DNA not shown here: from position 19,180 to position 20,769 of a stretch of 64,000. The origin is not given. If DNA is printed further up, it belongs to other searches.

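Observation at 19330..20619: Radical SAM-SPASM enzyme in a lipid-gene context rather than a RiPP context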

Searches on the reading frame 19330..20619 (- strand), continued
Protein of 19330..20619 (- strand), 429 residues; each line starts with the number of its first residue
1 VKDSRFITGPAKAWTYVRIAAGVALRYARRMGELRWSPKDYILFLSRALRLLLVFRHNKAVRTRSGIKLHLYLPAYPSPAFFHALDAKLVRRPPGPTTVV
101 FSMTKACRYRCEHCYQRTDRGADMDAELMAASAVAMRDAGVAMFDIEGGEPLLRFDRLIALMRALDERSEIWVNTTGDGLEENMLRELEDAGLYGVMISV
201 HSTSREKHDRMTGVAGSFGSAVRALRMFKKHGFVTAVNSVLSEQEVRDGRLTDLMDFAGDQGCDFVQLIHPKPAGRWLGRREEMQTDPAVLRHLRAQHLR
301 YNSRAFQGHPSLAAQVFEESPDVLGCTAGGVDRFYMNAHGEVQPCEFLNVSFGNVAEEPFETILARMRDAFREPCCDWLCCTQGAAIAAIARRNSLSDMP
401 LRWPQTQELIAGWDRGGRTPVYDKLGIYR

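Call 44: search_protein_families(library=pfam, proteins=[P0122, P0123, P0124, P0130, P0185, P0186, P0232, P0260, P0264, P0215], max_evalue=0.0001)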
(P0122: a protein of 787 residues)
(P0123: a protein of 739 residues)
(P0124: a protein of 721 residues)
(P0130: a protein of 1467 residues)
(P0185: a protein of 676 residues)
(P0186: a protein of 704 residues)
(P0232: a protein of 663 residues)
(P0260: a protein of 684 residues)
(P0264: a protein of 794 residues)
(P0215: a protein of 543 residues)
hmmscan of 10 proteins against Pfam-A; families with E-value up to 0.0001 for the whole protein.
P0122 (787 aa): 11 families
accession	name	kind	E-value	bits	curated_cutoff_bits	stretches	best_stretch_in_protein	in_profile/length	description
PF01370.27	Epimerase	-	3.5e-41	141.6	20.9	1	8-246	1-240/240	NAD dependent epimerase/dehydratase family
PF16363.11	GDP_Man_Dehyd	-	5.6e-28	98.8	27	1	9-259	1-261/332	GDP-mannose 4,6 dehydratase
PF01073.25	3Beta_HSD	-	6.6e-25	88.1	22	1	10-234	2-230/280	3-beta hydroxysteroid dehydrogenase/isomerase family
PF04055.27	Radical_SAM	-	2.9e-18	67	29.5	1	458-613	2-165/166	Radical SAM superfamily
PF07993.18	NAD_binding_4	-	3.2e-18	66.3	20.1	1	61-187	80-209/258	Male sterility protein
PF13460.12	NAD_binding_10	-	1.2e-16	61.6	27.2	1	12-185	1-146/184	NAD(P)H-binding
PF05368.20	NmrA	-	1.8e-10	41.3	27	1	6-117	3-107/298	NmrA-like family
PF04321.23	RmlD_sub_bind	-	2.5e-10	40.3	27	1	7-189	2-155/287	RmlD substrate binding domain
PF02719.21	Polysacc_synt_2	-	6.7e-08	32.5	20.2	1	8-117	1-128/293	Polysaccharide biosynthesis protein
PF13353.11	Fer4_12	-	3.5e-06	27.8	22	0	460-537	12-95/137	4Fe-4S single cluster domain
PF13186.11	SPASM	-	3e-05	24.6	21.5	1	686-722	4-45/67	Iron-sulfur cluster-binding domain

P0123 (739 aa): 2 families
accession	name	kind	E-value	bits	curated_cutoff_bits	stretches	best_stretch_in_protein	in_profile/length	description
PF01040.23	UbiA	-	1.1e-22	80.9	34.2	1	12-239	7-214/250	UbiA prenyltransferase family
PF04055.27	Radical_SAM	-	1.4e-13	51.8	29.5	1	410-549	2-150/166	Radical SAM superfamily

P0124 (721 aa): 2 families
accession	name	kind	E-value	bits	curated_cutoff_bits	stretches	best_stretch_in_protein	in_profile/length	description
PF01040.23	UbiA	-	6.6e-26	91.6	34.2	1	28-259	5-233/250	UbiA prenyltransferase family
PF04055.27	Radical_SAM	-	3e-14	54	29.5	1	396-534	2-150/166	Radical SAM superfamily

P0130 (1467 aa): 3 families
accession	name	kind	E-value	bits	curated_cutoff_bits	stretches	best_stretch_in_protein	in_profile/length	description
PF04055.27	Radical_SAM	-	1.6e-18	67.8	29.5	1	102-241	2-149/166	Radical SAM superfamily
PF04015.17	DUF362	-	2.8e-14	54.1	24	1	1111-1314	1-199/200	Domain of unknown function (DUF362)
PF13353.11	Fer4_12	-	9.1e-05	23.2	22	0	104-175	12-90/137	4Fe-4S single cluster domain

P0185 (676 aa): 6 families
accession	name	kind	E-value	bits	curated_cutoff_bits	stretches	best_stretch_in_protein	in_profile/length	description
PF04055.27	Radical_SAM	-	4.6e-17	63.1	29.5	1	79-210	3-143/166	Radical SAM superfamily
PF08241.18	Methyltransf_11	-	9.5e-14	52.2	21.2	1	445-542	2-94/95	Methyltransferase domain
PF13649.12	Methyltransf_25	-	2e-13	51.3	27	1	443-539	1-97/97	Methyltransferase domain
PF08242.18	Methyltransf_12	-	6.5e-10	40.1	30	1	445-541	2-98/98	Methyltransferase domain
PF13847.12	Methyltransf_31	-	1.8e-08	34.7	27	1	441-547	5-113/145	Methyltransferase domain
PF13186.11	SPASM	-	9.1e-05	23.1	21.5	0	299-344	1-52/67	Iron-sulfur cluster-binding domain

P0186 (704 aa): 9 families
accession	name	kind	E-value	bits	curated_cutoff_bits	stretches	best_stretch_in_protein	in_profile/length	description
PF13649.12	Methyltransf_25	-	1.1e-19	71.3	27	1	471-566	2-97/97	Methyltransferase domain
PF04055.27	Radical_SAM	-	3.3e-19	70.1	29.5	1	97-233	3-149/166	Radical SAM superfamily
PF08241.18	Methyltransf_11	-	2e-18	67.2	21.2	1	471-568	1-93/95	Methyltransferase domain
PF13847.12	Methyltransf_31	-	2e-15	57.2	27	1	469-574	6-113/145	Methyltransferase domain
PF08242.18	Methyltransf_12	-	3.3e-12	47.4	30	1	471-568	1-98/98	Methyltransferase domain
PF13489.12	Methyltransf_23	-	4.4e-09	36.7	27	1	458-582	12-128/164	Methyltransferase domain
PF01209.24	Ubie_methyltran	-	2e-05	24.5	20.1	1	468-568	49-149/233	ubiE/COQ5 methyltransferase family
PF05175.20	MTS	-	2.5e-05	24.4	23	1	458-528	23-93/170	Methyltransferase small domain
PF13353.11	Fer4_12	-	8.8e-05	23.3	22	0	97-178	11-99/137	4Fe-4S single cluster domain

P0232 (663 aa): 3 families
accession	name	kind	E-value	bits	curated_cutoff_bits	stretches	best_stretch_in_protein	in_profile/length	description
PF04055.27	Radical_SAM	-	6.6e-53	179.7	29.5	2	351-505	2-165/166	Radical SAM superfamily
PF13186.11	SPASM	-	3e-21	75.9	21.5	2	249-308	1-66/67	Iron-sulfur cluster-binding domain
PF13353.11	Fer4_12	-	2.4e-19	70.4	22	2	354-452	13-115/137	4Fe-4S single cluster domain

P0260 (684 aa): 7 families
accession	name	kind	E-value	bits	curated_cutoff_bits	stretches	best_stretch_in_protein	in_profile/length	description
PF04055.27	Radical_SAM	-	1.3e-21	77.9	29.5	1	391-528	3-149/166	Radical SAM superfamily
PF13649.12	Methyltransf_25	-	5.1e-16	59.6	27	1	67-157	1-97/97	Methyltransferase domain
PF08241.18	Methyltransf_11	-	3e-13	50.6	21.2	1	68-161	1-95/95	Methyltransferase domain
PF13847.12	Methyltransf_31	-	1.3e-12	48.1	27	1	62-177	2-120/145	Methyltransferase domain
PF08242.18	Methyltransf_12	-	1.6e-12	48.5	30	1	68-159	1-98/98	Methyltransferase domain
PF01209.24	Ubie_methyltran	-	4.6e-10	39.7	20.1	1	62-190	46-180/233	ubiE/COQ5 methyltransferase family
PF05175.20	MTS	-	9.1e-07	29.1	23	1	56-172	24-149/170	Methyltransferase small domain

P0264 (794 aa): 3 families
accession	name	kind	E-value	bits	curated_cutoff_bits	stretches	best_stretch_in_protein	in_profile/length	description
PF04055.27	Radical_SAM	-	2.4e-14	54.3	29.5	1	353-507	3-165/166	Radical SAM superfamily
PF01553.26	Acyltransferase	-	9.7e-13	48.5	23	1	57-182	2-130/132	Acyltransferase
PF13186.11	SPASM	-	1.7e-05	25.5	21.5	1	578-616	5-48/67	Iron-sulfur cluster-binding domain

P0215 (543 aa): 2 families
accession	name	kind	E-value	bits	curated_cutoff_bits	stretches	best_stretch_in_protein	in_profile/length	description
PF04055.27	Radical_SAM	-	1.8e-16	61.2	29.5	1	229-362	3-146/166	Radical SAM superfamily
PF13186.11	SPASM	-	2.3e-08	34.6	21.5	1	448-487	1-45/67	Iron-sulfur cluster-binding domain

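Call 46: search_protein_families(library=ncbifam, proteins=[P0141, P0148, P0149, P0151, P0156, P0160, P0170, P0187, P0213, P0264], max_evalue=1e-20)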
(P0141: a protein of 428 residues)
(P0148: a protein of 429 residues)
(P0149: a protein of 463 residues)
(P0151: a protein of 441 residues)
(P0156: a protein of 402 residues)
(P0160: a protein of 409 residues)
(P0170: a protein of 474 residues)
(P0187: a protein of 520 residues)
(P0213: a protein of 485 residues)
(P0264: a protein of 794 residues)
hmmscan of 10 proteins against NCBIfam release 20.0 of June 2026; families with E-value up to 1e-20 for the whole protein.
P0141 (428 aa): 0 families

P0148 (429 aa): 3 families
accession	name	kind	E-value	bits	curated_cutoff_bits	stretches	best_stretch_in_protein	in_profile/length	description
TIGR04545.1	rSAM_ahbD_hemeb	equivalog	9.7e-26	91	500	0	104-308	2-208/339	heme b synthase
TIGR04055.1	rSAM_NirJ2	equivalog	1.7e-23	83.6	500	1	105-370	3-276/326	putative heme d1 biosynthesis radical SAM protein NirJ2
TIGR04303.1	GeoRSP_rSAM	equivalog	4.2e-23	82.4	400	1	101-369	4-277/325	GeoRSP system radical SAM/SPASM protein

P0149 (463 aa): 8 families
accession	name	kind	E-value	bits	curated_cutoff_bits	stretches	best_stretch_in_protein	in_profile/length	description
TIGR04055.1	rSAM_NirJ2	equivalog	2e-31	109.7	500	1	119-383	6-276/326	putative heme d1 biosynthesis radical SAM protein NirJ2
TIGR04545.1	rSAM_ahbD_hemeb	equivalog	8.6e-28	97.7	500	1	118-404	5-314/339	heme b synthase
TIGR04051.1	rSAM_NirJ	equivalog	1.3e-23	83.6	515.45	0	113-279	2-166/354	heme d1 biosynthesis radical SAM protein NirJ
TIGR04053.2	TIGR04053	equivalog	1.5e-23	83.7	395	0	117-317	12-213/366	TIGR04053 family radical SAM/SPASM domain-containing protein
TIGR04303.1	GeoRSP_rSAM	equivalog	1.9e-22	80.3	400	1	118-382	10-277/325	GeoRSP system radical SAM/SPASM protein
TIGR04347.1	pseudo_SAM_Halo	equivalog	3.5e-22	79.2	525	1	113-254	38-179/390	TIGR04347 family pseudo-SAM/SPASM protein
TIGR04546.1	rSAM_ahbC_deAc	equivalog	1.2e-21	77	650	0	113-258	39-184/390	12,18-didecarboxysiroheme deacetylase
TIGR02668.1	moaA_archaeal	equivalog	4.4e-21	75.2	325.25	1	115-390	12-294/303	GTP 3',8-cyclase MoaA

P0151 (441 aa): 3 families
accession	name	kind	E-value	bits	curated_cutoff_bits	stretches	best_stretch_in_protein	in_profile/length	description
TIGR04055.1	rSAM_NirJ2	equivalog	5e-26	92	500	1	114-382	6-276/326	putative heme d1 biosynthesis radical SAM protein NirJ2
TIGR04545.1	rSAM_ahbD_hemeb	equivalog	1.1e-24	87.6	500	1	113-381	5-288/339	heme b synthase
TIGR04303.1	GeoRSP_rSAM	equivalog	5.2e-21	75.5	400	1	113-381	10-277/325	GeoRSP system radical SAM/SPASM protein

P0156 (402 aa): 15 families
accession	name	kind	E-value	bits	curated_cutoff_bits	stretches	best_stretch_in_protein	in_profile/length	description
TIGR04055.1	rSAM_NirJ2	equivalog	2.1e-32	112.9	500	1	83-346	3-277/326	putative heme d1 biosynthesis radical SAM protein NirJ2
TIGR04303.1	GeoRSP_rSAM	equivalog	1.7e-31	110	400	1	79-344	4-277/325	GeoRSP system radical SAM/SPASM protein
TIGR04545.1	rSAM_ahbD_hemeb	equivalog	3.4e-29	102.4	500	1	84-345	4-289/339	heme b synthase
TIGR02668.1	moaA_archaeal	equivalog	9.2e-29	100.4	325.25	1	84-285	14-220/303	GTP 3',8-cyclase MoaA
TIGR04053.2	TIGR04053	equivalog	6.3e-26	91.5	395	0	79-264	7-197/366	TIGR04053 family radical SAM/SPASM domain-containing protein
NF001199.0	PRK00164.2-1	equivalog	4.2e-25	88.5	231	1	84-255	16-189/308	GTP 3',8-cyclase MoaA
TIGR04546.1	rSAM_ahbC_deAc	equivalog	4.6e-25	88.2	650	1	84-278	43-238/390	12,18-didecarboxysiroheme deacetylase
TIGR04054.1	rSAM_NirJ1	equivalog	2.6e-24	85.6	650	1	83-250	39-207/387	putative heme d1 biosynthesis radical SAM protein NirJ1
TIGR04103.1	rSAM_nif11_3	equivalog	2.9e-24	85.5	725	1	81-276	6-201/412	nif11-class peptide radical SAM maturase 3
TIGR02109.1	PQQ_syn_pqqE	equivalog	1.9e-23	83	381.35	1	76-359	3-296/358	pyrroloquinoline quinone biosynthesis protein PqqE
TIGR02666.1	moaA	equivalog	4.7e-23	81.7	284.05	1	84-280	14-220/336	GTP 3',8-cyclase MoaA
TIGR04347.1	pseudo_SAM_Halo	equivalog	4.2e-22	79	525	1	84-226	42-187/390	TIGR04347 family pseudo-SAM/SPASM protein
TIGR04403.1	rSAM_skfB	equivalog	4.8e-22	78.3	300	1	67-341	91-366/402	sporulation killing factor system radical SAM maturase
NF050035.1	rSAM_WgK_link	exception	6.1e-22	78.1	650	0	78-282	7-213/367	radical SAM/SPASM peptide maturase WgkB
TIGR04051.1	rSAM_NirJ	equivalog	1.6e-21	76.7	515.45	0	85-245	7-168/354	heme d1 biosynthesis radical SAM protein NirJ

P0160 (409 aa): 4 families
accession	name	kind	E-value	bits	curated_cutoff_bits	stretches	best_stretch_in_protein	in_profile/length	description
TIGR04545.1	rSAM_ahbD_hemeb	equivalog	1.5e-24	87.1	500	0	113-253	4-144/339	heme b synthase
TIGR04303.1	GeoRSP_rSAM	equivalog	3.3e-24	86.1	400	1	113-381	9-276/325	GeoRSP system radical SAM/SPASM protein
TIGR04055.1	rSAM_NirJ2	equivalog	5.5e-23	82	500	0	115-248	6-138/326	putative heme d1 biosynthesis radical SAM protein NirJ2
TIGR04053.2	TIGR04053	equivalog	4.5e-21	75.5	395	0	111-248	10-150/366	TIGR04053 family radical SAM/SPASM domain-containing protein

P0170 (474 aa): 1 family
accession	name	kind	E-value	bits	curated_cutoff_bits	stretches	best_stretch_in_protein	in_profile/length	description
TIGR04055.1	rSAM_NirJ2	equivalog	6.4e-23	81.8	500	0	111-291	1-179/326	putative heme d1 biosynthesis radical SAM protein NirJ2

P0187 (520 aa): 9 families
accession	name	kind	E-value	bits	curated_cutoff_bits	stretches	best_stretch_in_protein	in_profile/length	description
TIGR04545.1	rSAM_ahbD_hemeb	equivalog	5.8e-30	104.9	500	1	88-294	4-212/339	heme b synthase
TIGR04055.1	rSAM_NirJ2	equivalog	6.5e-29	101.5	500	1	88-345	4-272/326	putative heme d1 biosynthesis radical SAM protein NirJ2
TIGR02668.1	moaA_archaeal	equivalog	9.7e-29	100.3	325.25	1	80-262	6-191/303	GTP 3',8-cyclase MoaA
TIGR04303.1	GeoRSP_rSAM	equivalog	4.9e-26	92.1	400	1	86-346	7-275/325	GeoRSP system radical SAM/SPASM protein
TIGR02666.1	moaA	equivalog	4.1e-24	85.2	284.05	1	80-257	6-192/336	GTP 3',8-cyclase MoaA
NF001199.0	PRK00164.2-1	equivalog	5.8e-24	84.8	231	1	80-249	8-180/308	GTP 3',8-cyclase MoaA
TIGR04053.2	TIGR04053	equivalog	3.9e-22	79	395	0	87-293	11-220/366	TIGR04053 family radical SAM/SPASM domain-containing protein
TIGR04546.1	rSAM_ahbC_deAc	equivalog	2.2e-21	76.1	650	1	65-219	20-177/390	12,18-didecarboxysiroheme deacetylase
TIGR04347.1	pseudo_SAM_Halo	equivalog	4.5e-21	75.6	525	1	77-221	31-178/390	TIGR04347 family pseudo-SAM/SPASM protein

P0213 (485 aa): 2 families
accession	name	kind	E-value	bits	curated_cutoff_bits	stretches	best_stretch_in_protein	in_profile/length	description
TIGR04055.1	rSAM_NirJ2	equivalog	5e-27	95.3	500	1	91-350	6-272/326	putative heme d1 biosynthesis radical SAM protein NirJ2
TIGR04545.1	rSAM_ahbD_hemeb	equivalog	1.9e-24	86.7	500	0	91-294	6-209/339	heme b synthase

P0264 (794 aa): 2 families
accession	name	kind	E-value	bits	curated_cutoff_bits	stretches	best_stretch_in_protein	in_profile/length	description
TIGR04055.1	rSAM_NirJ2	equivalog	5.3e-25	88.6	500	1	353-613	6-275/326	putative heme d1 biosynthesis radical SAM protein NirJ2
TIGR04545.1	rSAM_ahbD_hemeb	equivalog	2.9e-23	82.9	500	0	353-553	6-208/339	heme b synthase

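Call 52: list_cluster_members(proteins=[P0122, P0123, P0124, P0130, P0264, P0141, P0149, P0156, P0160, P0187])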
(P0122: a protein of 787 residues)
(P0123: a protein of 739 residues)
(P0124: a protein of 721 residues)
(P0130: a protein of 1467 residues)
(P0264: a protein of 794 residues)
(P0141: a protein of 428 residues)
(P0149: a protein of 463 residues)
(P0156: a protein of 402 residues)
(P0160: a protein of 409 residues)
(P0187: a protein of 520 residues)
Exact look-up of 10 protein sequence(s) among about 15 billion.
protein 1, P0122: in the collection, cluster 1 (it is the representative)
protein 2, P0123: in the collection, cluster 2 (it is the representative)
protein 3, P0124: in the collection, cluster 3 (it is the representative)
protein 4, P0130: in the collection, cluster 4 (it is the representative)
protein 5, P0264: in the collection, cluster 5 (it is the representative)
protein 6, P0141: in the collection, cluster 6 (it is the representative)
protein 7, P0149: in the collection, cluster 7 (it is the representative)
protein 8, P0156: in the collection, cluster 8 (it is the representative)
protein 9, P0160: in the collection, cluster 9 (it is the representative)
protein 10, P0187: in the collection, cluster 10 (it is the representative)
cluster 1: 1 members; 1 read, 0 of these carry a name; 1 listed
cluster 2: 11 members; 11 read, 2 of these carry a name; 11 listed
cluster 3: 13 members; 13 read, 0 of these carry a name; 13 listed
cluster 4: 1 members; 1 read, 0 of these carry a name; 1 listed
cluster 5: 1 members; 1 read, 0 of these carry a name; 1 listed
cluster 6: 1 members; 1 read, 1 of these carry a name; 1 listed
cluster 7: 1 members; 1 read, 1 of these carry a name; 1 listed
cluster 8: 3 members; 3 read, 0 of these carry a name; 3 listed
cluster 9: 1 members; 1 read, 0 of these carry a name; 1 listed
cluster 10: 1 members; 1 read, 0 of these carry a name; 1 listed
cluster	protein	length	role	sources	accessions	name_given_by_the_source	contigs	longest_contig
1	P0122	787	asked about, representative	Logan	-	-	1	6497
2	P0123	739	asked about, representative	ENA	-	-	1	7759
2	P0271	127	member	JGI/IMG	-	geranylgeranylglycerol-phosphate geranylgeranyltransferase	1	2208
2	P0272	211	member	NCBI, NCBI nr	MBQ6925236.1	MAG: UbiA family prenyltransferase, partial [Kiritimatiellae bacterium] | UbiA family prenyltransferase [Kiritimatiellia bacterium]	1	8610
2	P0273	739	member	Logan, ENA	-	-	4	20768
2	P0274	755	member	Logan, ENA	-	-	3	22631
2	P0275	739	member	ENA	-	-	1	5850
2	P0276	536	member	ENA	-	-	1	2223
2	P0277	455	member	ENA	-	-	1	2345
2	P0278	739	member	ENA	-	-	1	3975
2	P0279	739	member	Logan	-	-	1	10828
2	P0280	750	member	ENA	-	-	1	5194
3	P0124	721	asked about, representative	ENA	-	-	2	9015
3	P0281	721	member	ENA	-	-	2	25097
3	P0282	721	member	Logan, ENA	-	-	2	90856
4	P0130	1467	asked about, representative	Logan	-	-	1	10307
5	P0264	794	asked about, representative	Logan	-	-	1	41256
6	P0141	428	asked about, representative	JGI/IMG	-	MoaA/NifB/PqqE/SkfB family radical SAM enzyme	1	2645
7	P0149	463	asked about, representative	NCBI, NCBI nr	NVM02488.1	MAG: radical SAM protein [Candidatus Helarchaeota archaeon] | radical SAM protein [Candidatus Helarchaeota archaeon]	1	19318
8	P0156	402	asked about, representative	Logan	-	-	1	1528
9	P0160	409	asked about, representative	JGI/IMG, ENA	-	-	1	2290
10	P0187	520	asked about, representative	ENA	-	-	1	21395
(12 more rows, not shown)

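Call 56: find_encoding_contigs(protein=P0001, flank=10000, max_places=3)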
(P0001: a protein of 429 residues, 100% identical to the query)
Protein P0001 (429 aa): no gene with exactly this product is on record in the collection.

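Call 58: find_homologous_proteins(query=P0264, max_evalue=1e-10)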
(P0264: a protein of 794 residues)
Query P0264 (794 aa): 24 proteins with E <= 1e-10 among 8000 candidates.
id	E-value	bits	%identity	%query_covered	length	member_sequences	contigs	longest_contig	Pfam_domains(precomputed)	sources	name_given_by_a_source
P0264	0.0e+0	1824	100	100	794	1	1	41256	PF13186.12,PF04055.28,PF01553.27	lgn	-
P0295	1.7e-203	696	60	65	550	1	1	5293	PF13186.12,PF04055.28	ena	-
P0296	2.8e-203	695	62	62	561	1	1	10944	PF13186.12,PF04055.28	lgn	-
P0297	3.2e-201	689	60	65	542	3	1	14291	PF13186.12,PF04055.28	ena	-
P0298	6.7e-198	678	59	65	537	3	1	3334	PF13186.12,PF04055.28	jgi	-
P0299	8.0e-193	661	59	65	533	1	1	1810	PF13186.12,PF04055.28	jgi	jgi:MoaA/NifB/PqqE/SkfB family radical SAM enzyme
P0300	5.0e-192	658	59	62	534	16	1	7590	PF13186.12,PF04055.28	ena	-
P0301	1.7e-191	657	58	62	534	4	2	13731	PF13186.12,PF04055.28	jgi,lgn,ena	-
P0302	1.2e-188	647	59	62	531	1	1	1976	PF13186.12,PF04055.28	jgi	jgi:MoaA/NifB/PqqE/SkfB family radical SAM enzyme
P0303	1.1e-172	594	54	65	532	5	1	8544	PF13186.12,PF04055.28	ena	-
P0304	1.6e-168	581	50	66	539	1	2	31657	PF13186.12,PF04055.28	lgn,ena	-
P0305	1.2e-167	578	52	65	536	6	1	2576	PF13186.12,PF04055.28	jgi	jgi:MoaA/NifB/PqqE/SkfB family radical SAM enzyme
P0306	3.9e-162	559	47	65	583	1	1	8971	PF13186.12,PF04055.28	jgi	jgi:MoaA/NifB/PqqE/SkfB family radical SAM enzyme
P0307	2.8e-159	550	50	64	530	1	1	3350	PF13186.12,PF04055.28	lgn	-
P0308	3.5e-159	550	50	65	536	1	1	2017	PF13186.12,PF04055.28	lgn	-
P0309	4.2e-157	543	60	52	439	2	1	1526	PF13186.12,PF04055.28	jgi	jgi:MoaA/NifB/PqqE/SkfB family radical SAM enzyme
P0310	3.0e-155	537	48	65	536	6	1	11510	PF13186.12,PF04055.28,PF13353.12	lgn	-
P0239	4.5e-155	536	48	65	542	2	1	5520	PF13186.12,PF04055.28,PF13353.12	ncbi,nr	ncbi:MAG: radical SAM protein [Candidatus Electrothrix sp. AR4]|nr:radical SAM protein [Candidatus E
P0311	9.2e-149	515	51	58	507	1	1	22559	PF13186.12,PF04055.28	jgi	jgi:MoaA/NifB/PqqE/SkfB family radical SAM enzyme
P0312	1.4e-147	511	49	62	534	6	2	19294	PF13186.12,PF04055.28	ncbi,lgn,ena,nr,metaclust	ncbi:MAG: hypothetical protein A2284_09225 [Deltaproteobacteria bacterium RIFOXYA12_FULL_61_11]|nr:M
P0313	3.1e-147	510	46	62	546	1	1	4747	PF13186.12,PF04055.28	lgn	-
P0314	1.2e-144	502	49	61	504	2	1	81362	PF13186.12,PF04055.28,PF13353.12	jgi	-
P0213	7.6e-143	496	61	45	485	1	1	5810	PF04055.28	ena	-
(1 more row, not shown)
